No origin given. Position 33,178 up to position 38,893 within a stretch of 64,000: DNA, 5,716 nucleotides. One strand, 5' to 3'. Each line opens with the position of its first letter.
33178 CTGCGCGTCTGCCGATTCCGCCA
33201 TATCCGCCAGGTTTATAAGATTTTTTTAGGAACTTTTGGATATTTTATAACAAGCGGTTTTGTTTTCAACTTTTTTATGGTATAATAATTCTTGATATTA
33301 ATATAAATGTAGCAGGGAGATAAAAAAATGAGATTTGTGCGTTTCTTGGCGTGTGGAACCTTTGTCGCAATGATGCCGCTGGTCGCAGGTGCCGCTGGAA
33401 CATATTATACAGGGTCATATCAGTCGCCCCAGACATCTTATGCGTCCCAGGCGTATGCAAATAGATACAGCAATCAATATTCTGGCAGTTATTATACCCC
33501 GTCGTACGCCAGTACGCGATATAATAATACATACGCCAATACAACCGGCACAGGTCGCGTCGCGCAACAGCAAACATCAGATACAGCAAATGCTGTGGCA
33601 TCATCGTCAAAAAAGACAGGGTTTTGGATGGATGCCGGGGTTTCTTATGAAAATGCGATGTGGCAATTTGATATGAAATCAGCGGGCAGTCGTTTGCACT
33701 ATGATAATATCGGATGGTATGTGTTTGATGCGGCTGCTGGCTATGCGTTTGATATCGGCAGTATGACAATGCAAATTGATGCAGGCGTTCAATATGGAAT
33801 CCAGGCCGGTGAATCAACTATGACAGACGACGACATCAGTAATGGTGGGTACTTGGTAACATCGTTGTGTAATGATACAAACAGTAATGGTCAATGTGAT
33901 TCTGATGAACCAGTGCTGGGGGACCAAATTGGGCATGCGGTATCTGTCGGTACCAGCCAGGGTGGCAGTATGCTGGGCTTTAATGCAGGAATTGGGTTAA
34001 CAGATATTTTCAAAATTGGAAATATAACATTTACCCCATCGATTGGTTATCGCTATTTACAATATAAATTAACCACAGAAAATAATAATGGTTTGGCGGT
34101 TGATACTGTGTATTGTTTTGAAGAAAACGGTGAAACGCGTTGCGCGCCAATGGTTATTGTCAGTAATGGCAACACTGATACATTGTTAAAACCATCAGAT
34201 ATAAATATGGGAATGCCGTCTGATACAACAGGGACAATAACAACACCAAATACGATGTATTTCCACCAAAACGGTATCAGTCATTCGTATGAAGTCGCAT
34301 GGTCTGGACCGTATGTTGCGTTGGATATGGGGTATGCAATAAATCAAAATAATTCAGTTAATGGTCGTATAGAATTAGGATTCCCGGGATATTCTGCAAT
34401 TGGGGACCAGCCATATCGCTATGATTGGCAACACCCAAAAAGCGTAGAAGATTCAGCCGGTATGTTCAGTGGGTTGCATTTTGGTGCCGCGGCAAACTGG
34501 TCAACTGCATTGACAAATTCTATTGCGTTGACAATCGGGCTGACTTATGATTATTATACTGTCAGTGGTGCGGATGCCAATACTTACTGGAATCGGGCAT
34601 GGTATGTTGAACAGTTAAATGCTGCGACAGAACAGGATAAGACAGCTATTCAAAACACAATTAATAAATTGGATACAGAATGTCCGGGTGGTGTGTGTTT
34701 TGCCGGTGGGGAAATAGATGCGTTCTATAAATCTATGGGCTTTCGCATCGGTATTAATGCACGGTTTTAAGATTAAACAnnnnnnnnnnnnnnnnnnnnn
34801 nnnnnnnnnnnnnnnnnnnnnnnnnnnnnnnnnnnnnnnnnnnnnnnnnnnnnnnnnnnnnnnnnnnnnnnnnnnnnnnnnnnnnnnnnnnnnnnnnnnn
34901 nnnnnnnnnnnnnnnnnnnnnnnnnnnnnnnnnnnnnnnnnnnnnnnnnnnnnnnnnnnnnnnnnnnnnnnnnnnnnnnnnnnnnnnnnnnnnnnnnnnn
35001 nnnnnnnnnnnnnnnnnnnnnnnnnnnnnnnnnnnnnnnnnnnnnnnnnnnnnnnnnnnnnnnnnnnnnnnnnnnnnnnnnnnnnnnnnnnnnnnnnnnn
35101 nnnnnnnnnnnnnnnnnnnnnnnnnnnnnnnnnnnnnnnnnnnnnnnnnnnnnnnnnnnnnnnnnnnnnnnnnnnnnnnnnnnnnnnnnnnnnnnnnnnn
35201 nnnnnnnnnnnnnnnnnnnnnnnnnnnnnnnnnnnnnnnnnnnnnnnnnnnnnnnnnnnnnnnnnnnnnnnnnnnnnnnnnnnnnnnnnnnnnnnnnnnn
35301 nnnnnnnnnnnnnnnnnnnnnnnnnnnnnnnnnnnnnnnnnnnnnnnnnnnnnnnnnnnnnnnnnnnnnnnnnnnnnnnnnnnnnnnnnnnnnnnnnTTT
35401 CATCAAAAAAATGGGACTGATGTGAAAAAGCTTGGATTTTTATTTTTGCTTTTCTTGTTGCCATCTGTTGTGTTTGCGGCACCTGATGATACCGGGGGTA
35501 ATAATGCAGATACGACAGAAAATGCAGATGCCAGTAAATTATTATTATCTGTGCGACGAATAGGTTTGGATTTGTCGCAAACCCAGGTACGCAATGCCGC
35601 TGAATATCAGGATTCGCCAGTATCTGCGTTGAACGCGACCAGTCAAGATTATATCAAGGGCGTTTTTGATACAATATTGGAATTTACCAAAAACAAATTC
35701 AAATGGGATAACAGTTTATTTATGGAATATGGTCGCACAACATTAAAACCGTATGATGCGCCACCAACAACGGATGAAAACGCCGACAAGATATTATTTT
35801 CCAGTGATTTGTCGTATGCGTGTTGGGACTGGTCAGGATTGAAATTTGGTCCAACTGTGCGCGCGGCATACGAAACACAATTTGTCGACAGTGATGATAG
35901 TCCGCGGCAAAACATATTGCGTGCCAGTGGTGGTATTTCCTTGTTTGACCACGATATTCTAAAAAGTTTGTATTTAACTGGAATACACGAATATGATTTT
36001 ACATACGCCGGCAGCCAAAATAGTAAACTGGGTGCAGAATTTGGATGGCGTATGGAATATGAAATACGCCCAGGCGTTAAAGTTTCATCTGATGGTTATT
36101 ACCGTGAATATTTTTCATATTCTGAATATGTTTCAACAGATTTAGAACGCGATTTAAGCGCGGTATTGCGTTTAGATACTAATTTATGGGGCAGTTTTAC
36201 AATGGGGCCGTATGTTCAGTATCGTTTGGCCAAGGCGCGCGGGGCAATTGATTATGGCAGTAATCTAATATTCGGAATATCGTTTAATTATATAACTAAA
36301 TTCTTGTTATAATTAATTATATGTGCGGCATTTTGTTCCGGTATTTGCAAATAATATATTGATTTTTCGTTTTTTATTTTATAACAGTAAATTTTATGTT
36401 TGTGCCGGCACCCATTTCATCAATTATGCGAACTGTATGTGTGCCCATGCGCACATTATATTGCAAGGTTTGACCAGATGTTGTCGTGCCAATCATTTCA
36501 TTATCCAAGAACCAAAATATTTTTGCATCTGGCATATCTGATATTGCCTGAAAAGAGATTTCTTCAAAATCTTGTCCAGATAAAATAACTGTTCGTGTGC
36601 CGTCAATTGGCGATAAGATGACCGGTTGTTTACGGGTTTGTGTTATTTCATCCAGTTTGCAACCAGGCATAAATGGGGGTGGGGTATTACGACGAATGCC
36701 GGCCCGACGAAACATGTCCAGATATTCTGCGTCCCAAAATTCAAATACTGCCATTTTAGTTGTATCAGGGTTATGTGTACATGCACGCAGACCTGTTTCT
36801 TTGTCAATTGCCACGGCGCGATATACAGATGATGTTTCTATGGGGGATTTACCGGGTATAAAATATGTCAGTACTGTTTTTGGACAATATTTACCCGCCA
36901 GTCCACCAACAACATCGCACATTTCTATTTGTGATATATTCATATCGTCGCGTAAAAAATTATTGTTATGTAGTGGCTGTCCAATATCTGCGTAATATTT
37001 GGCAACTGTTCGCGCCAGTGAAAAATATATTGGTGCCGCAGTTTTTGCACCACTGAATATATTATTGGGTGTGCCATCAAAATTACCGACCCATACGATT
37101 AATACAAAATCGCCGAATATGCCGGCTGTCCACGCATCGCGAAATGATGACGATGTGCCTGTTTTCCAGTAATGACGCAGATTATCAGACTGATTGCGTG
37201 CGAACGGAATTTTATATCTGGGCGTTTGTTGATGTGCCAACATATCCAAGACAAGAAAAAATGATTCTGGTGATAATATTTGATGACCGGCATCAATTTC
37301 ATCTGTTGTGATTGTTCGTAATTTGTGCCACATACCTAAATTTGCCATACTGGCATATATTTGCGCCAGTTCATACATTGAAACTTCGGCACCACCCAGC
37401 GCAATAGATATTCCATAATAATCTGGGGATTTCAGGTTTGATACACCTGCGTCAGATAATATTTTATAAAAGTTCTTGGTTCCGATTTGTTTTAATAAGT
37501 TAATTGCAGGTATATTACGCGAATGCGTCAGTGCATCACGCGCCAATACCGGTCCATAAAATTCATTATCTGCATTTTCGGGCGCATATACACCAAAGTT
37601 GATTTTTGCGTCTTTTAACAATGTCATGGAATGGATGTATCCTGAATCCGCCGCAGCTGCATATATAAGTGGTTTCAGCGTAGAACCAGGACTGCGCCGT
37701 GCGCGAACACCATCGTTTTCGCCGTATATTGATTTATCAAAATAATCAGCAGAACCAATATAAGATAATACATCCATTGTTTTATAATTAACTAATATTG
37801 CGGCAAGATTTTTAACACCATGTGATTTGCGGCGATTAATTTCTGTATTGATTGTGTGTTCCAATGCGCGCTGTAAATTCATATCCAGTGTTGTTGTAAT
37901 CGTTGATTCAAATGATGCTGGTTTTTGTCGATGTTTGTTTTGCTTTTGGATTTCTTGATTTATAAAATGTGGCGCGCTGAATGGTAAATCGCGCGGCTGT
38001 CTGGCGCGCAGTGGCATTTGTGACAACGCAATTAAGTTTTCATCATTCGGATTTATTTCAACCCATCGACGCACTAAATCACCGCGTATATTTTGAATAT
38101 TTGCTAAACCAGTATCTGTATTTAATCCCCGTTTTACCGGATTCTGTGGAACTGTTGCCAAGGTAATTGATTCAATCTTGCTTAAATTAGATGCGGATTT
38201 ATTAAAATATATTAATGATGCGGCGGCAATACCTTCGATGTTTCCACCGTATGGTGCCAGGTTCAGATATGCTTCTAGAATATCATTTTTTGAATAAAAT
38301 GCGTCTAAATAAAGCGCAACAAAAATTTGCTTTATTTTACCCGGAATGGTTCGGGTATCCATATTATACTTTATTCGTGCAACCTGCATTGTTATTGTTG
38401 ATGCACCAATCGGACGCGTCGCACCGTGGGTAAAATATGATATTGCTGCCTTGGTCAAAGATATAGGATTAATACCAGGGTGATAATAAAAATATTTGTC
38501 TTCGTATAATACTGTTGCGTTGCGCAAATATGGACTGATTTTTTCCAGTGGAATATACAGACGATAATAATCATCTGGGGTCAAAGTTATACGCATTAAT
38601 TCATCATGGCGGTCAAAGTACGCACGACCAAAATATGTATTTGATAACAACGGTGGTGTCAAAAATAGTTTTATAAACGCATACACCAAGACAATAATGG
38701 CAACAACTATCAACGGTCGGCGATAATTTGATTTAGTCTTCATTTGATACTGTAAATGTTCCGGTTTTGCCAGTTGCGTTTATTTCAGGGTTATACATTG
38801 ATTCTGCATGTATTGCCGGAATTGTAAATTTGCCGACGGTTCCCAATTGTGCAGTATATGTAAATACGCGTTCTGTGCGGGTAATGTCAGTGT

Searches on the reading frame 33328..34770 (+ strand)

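Call 31: search_protein_families(library=pfam, proteins=[window:33328-34770:+], max_evalue=0.001)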
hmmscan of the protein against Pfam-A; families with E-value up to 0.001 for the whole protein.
window:33328-34770:+ (480 aa): 1 family
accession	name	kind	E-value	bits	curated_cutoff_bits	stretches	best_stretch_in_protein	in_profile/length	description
PF17251.8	Pom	-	1.2e-08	35.1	22.4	1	210-416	92-249/285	Protochlamydia outer membrane protein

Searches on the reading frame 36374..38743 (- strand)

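Call 32: search_protein_families(library=pfam, proteins=[window:36374-38743:-], max_evalue=0.001)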
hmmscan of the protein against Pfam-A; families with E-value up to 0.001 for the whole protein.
window:36374-38743:- (789 aa): 3 families
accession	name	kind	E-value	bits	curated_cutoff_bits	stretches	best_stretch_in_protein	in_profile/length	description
PF00912.28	Transgly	-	7.5e-44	149.7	27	1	57-206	10-158/178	Transglycosylase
PF00905.27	Transpeptidase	-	7.2e-21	75.1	22.1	1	314-535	2-246/299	Penicillin binding protein transpeptidase domain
PF06832.18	BiPBP_C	-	2e-12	47.3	26.8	1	702-785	7-90/90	Penicillin-Binding Protein C-terminus Family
